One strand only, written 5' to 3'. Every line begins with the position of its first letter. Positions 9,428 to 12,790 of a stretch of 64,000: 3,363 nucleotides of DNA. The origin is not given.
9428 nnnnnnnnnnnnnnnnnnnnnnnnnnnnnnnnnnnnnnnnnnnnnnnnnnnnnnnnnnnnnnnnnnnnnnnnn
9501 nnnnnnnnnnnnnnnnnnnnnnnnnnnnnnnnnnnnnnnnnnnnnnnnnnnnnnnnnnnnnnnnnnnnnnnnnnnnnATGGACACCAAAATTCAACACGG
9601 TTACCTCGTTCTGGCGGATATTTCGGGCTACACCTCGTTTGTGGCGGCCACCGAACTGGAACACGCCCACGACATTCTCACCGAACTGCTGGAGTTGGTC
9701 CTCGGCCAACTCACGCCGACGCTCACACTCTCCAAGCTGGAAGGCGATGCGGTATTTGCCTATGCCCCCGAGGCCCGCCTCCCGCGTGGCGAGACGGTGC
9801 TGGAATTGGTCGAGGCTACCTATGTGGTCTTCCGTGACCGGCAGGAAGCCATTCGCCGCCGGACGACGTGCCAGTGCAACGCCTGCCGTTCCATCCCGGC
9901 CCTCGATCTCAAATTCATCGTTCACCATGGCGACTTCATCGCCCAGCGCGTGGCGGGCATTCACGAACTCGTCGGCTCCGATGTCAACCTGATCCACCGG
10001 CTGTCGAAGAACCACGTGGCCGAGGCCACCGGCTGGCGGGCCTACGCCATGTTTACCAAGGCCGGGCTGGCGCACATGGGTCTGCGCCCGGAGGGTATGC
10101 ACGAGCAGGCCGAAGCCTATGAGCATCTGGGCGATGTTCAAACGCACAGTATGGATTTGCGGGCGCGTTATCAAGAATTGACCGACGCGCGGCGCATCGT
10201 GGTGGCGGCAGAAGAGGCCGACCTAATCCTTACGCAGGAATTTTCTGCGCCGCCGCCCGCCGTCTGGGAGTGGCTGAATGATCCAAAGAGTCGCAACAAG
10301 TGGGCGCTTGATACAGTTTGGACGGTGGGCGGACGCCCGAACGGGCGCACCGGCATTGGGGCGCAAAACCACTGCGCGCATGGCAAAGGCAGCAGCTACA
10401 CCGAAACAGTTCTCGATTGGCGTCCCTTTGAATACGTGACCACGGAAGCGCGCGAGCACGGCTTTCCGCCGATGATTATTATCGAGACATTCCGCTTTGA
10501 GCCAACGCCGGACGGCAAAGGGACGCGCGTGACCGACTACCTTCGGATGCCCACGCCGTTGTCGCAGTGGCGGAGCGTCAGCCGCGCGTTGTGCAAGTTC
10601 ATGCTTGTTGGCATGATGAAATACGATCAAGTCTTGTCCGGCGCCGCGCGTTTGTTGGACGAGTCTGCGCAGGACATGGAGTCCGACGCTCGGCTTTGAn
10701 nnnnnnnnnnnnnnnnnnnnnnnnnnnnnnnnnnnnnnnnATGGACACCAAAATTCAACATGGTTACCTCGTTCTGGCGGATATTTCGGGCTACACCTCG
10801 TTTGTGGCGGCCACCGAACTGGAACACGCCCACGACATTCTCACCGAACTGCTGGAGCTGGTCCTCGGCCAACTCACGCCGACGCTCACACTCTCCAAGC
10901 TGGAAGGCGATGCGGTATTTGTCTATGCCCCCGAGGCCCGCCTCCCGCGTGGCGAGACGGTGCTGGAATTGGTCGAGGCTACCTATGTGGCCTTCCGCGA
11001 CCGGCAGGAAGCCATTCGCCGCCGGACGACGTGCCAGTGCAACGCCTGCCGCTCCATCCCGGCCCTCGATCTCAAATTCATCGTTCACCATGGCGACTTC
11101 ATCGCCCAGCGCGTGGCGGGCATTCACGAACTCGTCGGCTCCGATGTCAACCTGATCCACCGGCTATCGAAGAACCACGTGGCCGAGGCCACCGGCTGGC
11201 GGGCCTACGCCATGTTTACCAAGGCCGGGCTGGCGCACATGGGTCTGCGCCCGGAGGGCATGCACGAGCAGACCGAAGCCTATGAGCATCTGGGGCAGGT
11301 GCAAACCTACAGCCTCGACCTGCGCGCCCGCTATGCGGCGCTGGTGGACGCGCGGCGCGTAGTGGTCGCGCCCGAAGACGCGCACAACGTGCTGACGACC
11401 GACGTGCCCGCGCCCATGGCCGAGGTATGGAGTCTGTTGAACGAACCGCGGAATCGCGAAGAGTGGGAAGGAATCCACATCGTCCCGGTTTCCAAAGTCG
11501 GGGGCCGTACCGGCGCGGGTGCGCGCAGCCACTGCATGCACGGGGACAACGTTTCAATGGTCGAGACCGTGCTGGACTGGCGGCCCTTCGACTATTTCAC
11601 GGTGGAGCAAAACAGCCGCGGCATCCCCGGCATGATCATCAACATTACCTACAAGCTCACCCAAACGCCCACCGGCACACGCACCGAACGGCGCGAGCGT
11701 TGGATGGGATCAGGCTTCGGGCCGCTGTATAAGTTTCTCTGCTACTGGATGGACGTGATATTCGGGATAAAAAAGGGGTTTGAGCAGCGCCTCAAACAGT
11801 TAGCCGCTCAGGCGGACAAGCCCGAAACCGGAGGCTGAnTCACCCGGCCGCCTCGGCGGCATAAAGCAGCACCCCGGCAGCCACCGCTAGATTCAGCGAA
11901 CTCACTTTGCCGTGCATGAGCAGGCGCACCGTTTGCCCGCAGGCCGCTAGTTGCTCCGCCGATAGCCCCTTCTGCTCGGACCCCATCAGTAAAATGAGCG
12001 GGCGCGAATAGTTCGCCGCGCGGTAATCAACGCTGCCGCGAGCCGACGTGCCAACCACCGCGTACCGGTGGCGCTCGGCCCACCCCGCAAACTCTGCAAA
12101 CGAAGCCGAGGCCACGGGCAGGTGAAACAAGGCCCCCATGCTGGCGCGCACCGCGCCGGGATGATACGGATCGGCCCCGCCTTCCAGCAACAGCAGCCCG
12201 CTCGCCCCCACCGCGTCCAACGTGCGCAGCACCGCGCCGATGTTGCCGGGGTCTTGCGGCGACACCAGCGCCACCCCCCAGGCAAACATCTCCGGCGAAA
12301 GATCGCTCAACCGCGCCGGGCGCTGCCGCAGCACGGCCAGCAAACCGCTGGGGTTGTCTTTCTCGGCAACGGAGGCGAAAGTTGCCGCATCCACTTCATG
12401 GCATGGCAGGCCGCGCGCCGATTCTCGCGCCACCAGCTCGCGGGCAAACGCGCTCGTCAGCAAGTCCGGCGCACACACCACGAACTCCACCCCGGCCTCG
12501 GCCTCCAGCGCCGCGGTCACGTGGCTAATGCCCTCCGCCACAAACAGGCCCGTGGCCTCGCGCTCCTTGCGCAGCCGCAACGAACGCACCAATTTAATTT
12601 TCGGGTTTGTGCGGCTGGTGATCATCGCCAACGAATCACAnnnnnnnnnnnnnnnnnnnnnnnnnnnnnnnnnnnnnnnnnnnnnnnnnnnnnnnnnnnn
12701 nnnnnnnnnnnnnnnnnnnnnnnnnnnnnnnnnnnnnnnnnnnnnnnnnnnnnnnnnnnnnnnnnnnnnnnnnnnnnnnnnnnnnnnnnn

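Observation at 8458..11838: Three tandem paralogs fusing a DUF2652-type, class-III-cyclase-like domain to an SRPBCC ligand-binding-type domain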

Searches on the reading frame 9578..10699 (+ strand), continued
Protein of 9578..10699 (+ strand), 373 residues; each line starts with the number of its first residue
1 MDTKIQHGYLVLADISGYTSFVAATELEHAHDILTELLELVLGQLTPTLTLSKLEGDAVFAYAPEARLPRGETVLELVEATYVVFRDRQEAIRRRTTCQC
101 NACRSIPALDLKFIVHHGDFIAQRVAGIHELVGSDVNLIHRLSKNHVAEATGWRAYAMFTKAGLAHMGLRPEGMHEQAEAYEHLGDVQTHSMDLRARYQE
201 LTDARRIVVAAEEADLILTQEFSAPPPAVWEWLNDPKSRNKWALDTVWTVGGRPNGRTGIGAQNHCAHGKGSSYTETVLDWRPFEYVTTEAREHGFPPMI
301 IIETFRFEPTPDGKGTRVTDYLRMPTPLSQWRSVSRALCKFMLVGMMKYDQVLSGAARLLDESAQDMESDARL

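Call 45: search_protein_families(library=ncbifam, proteins=[L013:9095-12094:+], max_evalue=0.001)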
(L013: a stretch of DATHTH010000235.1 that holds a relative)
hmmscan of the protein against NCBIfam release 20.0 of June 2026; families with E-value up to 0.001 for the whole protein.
L013:9095-12094:+ (999 aa): 12 families
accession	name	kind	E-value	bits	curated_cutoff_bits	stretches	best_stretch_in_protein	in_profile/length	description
NF058543.1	ActPatMycb56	equivalog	9.7e-12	44.4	460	1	870-990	3-122/317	acetyltransferase Pat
NF045915.1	PhycobilmeDegNblB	equivalog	1.7e-11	44.1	300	1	489-688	18-206/214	phycobilisome degradation protein NblB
NF008732.0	PRK11753.1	equivalog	2.8e-11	43.3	266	1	886-997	23-136/214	cAMP-activated global transcriptional regulator CRP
NF058502.1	phyc_lyase_CpcE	equivalog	1.6e-09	37.6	330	1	628-719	58-150/260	C-phycocyanin alpha-cysteine-84 phycocyanobilin lyase subunit CpcE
NF010374.0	PRK13800.1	equivalog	2.5e-08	32.7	1196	1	408-654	652-882/898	fumarate reductase/succinate dehydrogenase flavoprotein subunit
TIGR03896.1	cyc_nuc_ocin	subfamily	1.1e-07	31.6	161.05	1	870-976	145-252/317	bacteriocin-type transport-associated protein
NF006901.0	PRK09392.1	equivalog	2.1e-07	30.5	211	1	865-997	9-141/236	transcriptional activator FtrB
NF041163.2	encap_f2b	equivalog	3.1e-07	29.9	400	1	866-991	74-202/450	family 2B encapsulin nanocompartment shell protein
TIGR02270.1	TIGR02270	subfamily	2.6e-06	26.7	206.8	1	444-613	119-284/410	TIGR02270 family protein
NF045662.1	DVU0298_fam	equivalog_domain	9.2e-05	22.1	75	0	474-516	147-189/213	DVU0298 family protein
TIGR00769.1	AAA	superfamily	0.00032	19.8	387.2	0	123-315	146-353/472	NTP/NDP exchange transporter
NF058515.1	phyc_lyase_CpcF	equivalog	0.00043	19.9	220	0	634-684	21-71/200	C-phycocyanin alpha-cysteine-84 phycocyanobilin lyase subunit CpcF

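Call 61: find_encoding_contigs(protein=P0008, flank=6000, max_places=1)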
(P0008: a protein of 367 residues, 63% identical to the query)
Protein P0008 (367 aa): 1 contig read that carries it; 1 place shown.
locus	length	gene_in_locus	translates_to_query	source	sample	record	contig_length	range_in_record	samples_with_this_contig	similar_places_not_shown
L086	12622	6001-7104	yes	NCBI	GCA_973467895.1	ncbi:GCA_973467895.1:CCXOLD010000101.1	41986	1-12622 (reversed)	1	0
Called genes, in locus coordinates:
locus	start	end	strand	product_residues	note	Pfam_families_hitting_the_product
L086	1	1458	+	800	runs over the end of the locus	PF01841:Transglut_core, PF13559:DUF4129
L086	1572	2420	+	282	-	PF10851:DUF2652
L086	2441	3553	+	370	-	PF10851:DUF2652, PF10604:Polyketide_cyc2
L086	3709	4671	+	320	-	PF10851:DUF2652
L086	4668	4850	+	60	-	-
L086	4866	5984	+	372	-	PF10851:DUF2652, PF10604:Polyketide_cyc2 (weak)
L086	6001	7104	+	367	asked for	PF10851:DUF2652, PF10604:Polyketide_cyc2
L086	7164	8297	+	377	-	PF10851:DUF2652, PF10604:Polyketide_cyc2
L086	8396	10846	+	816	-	PF00488:MutS_V, PF20297:MSSS, PF01713:Smr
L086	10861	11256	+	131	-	-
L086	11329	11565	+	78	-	-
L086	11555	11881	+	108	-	-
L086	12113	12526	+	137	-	-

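Call 62: find_encoding_contigs(protein=P0031, flank=6000, max_places=1)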
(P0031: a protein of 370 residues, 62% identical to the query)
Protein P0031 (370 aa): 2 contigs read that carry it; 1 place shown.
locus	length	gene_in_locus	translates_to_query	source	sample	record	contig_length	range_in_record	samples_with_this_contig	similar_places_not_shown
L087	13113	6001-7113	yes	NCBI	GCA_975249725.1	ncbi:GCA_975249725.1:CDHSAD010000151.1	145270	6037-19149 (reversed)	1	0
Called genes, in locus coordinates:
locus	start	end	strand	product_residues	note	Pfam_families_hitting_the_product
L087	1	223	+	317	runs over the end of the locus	-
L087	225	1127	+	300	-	PF01144:CoA_trans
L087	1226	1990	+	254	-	PF01144:CoA_trans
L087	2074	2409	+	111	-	PF19493:Trypco1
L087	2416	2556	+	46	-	-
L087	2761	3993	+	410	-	PF02633:Creatininase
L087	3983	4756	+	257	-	PF00106:adh_short, PF08659:KR, PF13561:adh_short_C2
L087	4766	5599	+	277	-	PF09678:Caa3_CtaG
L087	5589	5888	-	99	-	-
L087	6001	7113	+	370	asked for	PF10851:DUF2652, PF10604:Polyketide_cyc2 (weak)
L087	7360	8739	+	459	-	PF01433:Peptidase_M1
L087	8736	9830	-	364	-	PF01408:GFO_IDH_MocA, PF02894:GFO_IDH_MocA_C, PF22725:GFO_IDH_MocA_C3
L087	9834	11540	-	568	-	PF13517:FG-GAP_3, PF01839:FG-GAP (weak), PF13517:FG-GAP_3 (weak), PF07593:UnbV_ASPIC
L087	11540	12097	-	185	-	-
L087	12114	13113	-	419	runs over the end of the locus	PF02653:BPD_transp_2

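Call 63: find_encoding_contigs(protein=P0049, flank=6000, max_places=1)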
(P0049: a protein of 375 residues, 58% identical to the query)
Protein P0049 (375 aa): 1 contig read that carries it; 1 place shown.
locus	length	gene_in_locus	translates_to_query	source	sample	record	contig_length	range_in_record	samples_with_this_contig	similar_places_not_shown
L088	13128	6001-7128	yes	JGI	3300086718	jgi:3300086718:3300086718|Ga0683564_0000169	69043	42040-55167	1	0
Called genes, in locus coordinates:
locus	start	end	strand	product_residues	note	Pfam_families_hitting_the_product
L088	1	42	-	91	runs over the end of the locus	-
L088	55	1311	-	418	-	PF03453:MoeA_N, PF00994:MoCF_biosynth, PF03454:MoeA_C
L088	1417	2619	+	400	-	PF00083:Sugar_tr (weak), PF07690:MFS_1, PF12832:MFS_1_like (faint), PF07690:MFS_1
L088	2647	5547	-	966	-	PF01565:FAD_binding_4, PF02913:FAD-oxidase_C, PF13183:Fer4_8 (weak), PF13534:Fer4_17 (weak), PF02754:CCG (weak)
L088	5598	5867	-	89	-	-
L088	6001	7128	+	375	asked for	PF10851:DUF2652, PF10604:Polyketide_cyc2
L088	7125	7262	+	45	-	-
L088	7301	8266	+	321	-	PF10851:DUF2652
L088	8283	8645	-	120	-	PF06155:GBBH-like_N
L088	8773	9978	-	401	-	PF00155:Aminotran_1_2, PF12897:Asp_aminotransf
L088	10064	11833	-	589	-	PF02776:TPP_enzyme_N, PF00205:TPP_enzyme_M, PF02775:TPP_enzyme_C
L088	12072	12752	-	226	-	-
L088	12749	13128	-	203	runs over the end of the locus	-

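Call 76: search_protein_families(library=padloc, proteins=[window:9578-10699:+], max_evalue=0.01)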
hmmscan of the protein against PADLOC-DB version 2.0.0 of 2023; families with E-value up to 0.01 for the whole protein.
window:9578-10699:+ (373 aa): 0 families

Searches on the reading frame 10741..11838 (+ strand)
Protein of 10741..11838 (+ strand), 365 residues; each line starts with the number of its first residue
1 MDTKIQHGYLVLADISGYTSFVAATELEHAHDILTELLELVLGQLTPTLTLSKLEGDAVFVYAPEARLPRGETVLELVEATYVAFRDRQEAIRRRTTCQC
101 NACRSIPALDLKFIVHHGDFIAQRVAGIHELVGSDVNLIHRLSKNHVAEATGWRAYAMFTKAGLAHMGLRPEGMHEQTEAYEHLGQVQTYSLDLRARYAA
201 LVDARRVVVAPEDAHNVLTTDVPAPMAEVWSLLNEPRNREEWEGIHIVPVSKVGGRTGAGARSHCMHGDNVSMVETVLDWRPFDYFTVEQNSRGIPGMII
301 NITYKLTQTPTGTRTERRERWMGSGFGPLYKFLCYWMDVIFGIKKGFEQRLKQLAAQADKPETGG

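Call 3: search_protein_families(library=pfam, proteins=[window:10741-11838:+], max_evalue=1)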
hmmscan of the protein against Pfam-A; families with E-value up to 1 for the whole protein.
window:10741-11838:+ (365 aa): 3 families
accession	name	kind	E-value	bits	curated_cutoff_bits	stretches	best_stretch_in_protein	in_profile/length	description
PF10851.13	DUF2652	-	2.7e-29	102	22.1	1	35-149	2-115/118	Protein of unknown function (DUF2652)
PF10604.15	Polyketide_cyc2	-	9e-10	39.4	27.4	1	219-358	7-141/142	Polyketide cyclase / dehydrase and lipid transport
PF08327.17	AHSA1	-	0.0042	17.7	22.1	1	224-326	2-99/125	Activator of Hsp90 ATPase homolog 1-like protein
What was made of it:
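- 10741..11838 (+): Copy 3, 365 aa. DUF2652 cyclase-like domain at about aa 1-193 (nt 10741-11319); SRPBCC domain at about aa 216-365 (nt 11386-11835). Pfam DUF2652 E 2.7e-29; Polyketide_cyc2 E 9e-10 (call 3).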

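Call 4: search_protein_families(library=ncbifam, proteins=[window:10741-11838:+], max_evalue=1)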
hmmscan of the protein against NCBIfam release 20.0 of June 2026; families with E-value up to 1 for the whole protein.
window:10741-11838:+ (365 aa): 1 family
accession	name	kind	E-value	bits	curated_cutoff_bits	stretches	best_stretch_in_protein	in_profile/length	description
NF047960.1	TA_Rv0910_toxin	equivalog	0.014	15.4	100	1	218-314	6-103/141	type II toxin-antitoxin system Rv0910 family toxin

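Call 76: search_protein_families(library=padloc, proteins=[window:10741-11838:+], max_evalue=0.01)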
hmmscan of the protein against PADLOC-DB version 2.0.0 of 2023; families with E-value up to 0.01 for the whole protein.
window:10741-11838:+ (365 aa): 0 families

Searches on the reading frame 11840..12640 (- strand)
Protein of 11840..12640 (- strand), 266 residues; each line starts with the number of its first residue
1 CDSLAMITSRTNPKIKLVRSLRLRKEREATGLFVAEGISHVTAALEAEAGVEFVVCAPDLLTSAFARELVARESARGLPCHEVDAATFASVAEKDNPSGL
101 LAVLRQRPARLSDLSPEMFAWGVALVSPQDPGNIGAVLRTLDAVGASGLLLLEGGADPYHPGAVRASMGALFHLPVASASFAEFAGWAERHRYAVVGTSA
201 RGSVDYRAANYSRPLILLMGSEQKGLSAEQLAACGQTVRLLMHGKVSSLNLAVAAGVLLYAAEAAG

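Call 45: search_protein_families(library=ncbifam, proteins=[window:11840-12640:-], max_evalue=0.001)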
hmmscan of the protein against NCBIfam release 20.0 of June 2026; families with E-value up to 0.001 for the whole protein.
window:11840-12640:- (266 aa): 11 families
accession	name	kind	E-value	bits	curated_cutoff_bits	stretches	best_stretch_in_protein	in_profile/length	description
TIGR00186.1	rRNA_methyl_3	equivalog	2.2e-29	102.6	160.15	1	41-262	11-236/240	23S rRNA (guanosine(2251)-2'-O)-methyltransferase RlmB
NF000477.1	NshR_TsnR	equivalog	2e-20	73.3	425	1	3-261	3-259/266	NshR/TsnR family 23S rRNA methyltransferase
NF008295.0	PRK11081.1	equivalog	2.2e-15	56.8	227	1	129-263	28-162/230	tRNA (guanosine(18)-2'-O)-methyltransferase TrmH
NF008386.0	PRK11181.1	equivalog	3e-14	52.9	366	1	129-261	104-237/244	23S rRNA (guanosine(2251)-2'-O)-methyltransferase RlmB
NF008117.0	PRK10864.1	equivalog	1.1e-11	44.6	267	1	123-259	199-335/344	tRNA/rRNA methyltransferase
NF000035.1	nosihep_NshR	exception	4e-11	42.9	500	1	76-261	72-259/274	NshR family nosiheptide/thiostrepton resistance 23S rRNA methyltransferase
TIGR00050.1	rRNA_methyl_1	subfamily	1.1e-10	41.8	167.15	1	123-261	7-152/233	TrmJ/YjtD family RNA methyltransferase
TIGR00185.1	tRNA_yibK_trmL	equivalog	2.9e-08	33.7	190.6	1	123-262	4-144/154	tRNA (uridine(34)/cytosine(34)/5-carboxymethylaminomethyluridine(34)-2'-O)-methyltransferase TrmL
NF007752.0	PRK10433.1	equivalog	2.2e-06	27.3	212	1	124-261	6-154/228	tRNA/rRNA methyltransferase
NF011694.0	PRK15114.1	equivalog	3.5e-06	26.7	280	1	125-261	9-155/246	tRNA (cytosine(32)/uridine(32)-2'-O)-methyltransferase TrmJ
NF007683.0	PRK10358.1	equivalog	2.5e-05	24.2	282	1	126-262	7-144/157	tRNA (uridine(34)/cytosine(34)/5-carboxymethylaminomethyluridine(34)-2'-O)-methyltransferase TrmL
